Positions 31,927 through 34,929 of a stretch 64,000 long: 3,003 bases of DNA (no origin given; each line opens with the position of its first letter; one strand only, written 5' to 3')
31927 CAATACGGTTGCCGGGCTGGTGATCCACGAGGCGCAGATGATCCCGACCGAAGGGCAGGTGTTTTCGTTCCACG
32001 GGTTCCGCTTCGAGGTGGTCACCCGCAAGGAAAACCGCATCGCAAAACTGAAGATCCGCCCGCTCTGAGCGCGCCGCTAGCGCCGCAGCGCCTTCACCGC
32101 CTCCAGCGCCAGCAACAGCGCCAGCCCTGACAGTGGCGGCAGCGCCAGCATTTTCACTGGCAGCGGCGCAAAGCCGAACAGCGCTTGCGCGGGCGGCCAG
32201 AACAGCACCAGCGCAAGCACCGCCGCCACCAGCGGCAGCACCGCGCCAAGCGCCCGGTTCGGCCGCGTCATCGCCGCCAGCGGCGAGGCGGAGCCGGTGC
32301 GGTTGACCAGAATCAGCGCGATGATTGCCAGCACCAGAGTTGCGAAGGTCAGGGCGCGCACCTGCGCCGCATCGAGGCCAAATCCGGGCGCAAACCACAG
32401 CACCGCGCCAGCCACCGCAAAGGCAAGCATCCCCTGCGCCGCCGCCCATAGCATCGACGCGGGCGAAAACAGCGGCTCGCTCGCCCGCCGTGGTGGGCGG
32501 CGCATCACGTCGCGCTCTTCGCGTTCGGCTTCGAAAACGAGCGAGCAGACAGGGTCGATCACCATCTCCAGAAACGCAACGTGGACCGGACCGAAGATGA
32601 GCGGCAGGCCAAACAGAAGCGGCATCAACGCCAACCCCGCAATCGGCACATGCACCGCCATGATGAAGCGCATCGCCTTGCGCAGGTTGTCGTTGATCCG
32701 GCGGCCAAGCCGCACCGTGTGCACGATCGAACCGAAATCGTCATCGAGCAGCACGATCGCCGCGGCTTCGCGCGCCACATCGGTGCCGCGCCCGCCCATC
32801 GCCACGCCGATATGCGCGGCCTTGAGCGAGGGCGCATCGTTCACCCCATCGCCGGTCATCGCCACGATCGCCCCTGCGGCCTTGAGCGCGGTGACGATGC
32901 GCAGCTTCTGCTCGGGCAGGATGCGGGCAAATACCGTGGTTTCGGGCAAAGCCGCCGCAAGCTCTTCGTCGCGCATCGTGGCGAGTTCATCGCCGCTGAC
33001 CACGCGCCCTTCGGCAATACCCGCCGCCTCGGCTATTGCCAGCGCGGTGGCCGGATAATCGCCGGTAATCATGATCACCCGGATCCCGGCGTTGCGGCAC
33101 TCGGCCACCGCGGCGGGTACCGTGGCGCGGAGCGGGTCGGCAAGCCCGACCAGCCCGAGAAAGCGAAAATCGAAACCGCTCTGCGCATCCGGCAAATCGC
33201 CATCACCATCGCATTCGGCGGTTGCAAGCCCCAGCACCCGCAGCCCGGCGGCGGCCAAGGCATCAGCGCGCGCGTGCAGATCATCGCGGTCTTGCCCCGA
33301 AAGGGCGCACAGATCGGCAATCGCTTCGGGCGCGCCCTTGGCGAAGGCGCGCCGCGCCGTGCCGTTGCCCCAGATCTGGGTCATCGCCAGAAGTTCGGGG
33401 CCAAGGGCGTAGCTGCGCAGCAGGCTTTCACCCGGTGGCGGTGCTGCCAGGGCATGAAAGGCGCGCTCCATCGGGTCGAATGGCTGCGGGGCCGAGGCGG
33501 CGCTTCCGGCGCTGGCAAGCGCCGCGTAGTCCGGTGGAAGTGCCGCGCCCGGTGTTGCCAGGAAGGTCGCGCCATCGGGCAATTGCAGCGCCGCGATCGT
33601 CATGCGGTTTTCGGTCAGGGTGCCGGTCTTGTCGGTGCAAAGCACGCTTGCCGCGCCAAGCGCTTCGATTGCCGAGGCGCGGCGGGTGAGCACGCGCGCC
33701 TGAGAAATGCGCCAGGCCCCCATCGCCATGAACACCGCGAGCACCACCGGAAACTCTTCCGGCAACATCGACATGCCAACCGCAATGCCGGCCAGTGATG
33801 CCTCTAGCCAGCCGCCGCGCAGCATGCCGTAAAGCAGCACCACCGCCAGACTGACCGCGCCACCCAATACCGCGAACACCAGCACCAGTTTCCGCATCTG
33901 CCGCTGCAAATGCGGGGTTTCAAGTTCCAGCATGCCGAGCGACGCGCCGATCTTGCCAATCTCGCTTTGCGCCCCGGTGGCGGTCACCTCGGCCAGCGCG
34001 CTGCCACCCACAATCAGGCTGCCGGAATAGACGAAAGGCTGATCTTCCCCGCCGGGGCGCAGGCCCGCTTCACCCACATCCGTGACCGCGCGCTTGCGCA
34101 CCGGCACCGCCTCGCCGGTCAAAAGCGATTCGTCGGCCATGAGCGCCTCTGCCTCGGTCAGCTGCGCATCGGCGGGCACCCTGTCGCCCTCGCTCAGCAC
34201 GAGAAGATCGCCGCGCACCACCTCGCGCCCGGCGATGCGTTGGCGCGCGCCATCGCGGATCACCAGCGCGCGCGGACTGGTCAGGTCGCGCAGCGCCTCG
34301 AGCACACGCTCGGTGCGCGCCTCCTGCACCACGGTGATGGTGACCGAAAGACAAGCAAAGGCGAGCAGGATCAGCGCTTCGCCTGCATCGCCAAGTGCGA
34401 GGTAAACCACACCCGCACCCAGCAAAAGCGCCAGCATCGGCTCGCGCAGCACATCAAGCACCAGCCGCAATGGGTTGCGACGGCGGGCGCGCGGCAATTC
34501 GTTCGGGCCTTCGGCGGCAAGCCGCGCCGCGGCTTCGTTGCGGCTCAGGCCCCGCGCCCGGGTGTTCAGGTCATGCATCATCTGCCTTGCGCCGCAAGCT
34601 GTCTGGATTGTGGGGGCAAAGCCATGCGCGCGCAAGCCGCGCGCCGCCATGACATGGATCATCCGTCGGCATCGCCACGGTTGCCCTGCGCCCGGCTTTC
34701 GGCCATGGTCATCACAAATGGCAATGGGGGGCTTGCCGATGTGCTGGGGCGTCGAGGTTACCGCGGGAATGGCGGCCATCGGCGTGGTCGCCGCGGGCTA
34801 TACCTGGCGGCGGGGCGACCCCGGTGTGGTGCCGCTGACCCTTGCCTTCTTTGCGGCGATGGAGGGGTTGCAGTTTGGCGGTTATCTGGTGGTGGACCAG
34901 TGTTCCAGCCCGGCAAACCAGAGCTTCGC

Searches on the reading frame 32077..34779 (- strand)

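Call 71: search_protein_families(library=pfam, proteins=[window:32077-34779:-], max_evalue=0.00001)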
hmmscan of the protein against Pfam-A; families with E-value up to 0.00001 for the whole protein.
window:32077-34779:- (900 aa): 4 families
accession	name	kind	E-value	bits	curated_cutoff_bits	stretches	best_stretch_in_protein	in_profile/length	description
PF00122.25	E1-E2_ATPase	-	4.4e-39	134.3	28.1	1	166-360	2-180/181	E1-E2 ATPase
PF00689.26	Cation_ATPase_C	-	6e-29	101.5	27.3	1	726-897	1-174/175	Cation transporting ATPase, C-terminus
PF00702.32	Hydrolase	-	1.1e-15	58.9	26.4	1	380-656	4-191/191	haloacid dehalogenase-like hydrolase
PF00690.31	Cation_ATPase_N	-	6.4e-12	45.4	20.4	1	66-125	8-68/69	Cation transporter/ATPase, N-terminus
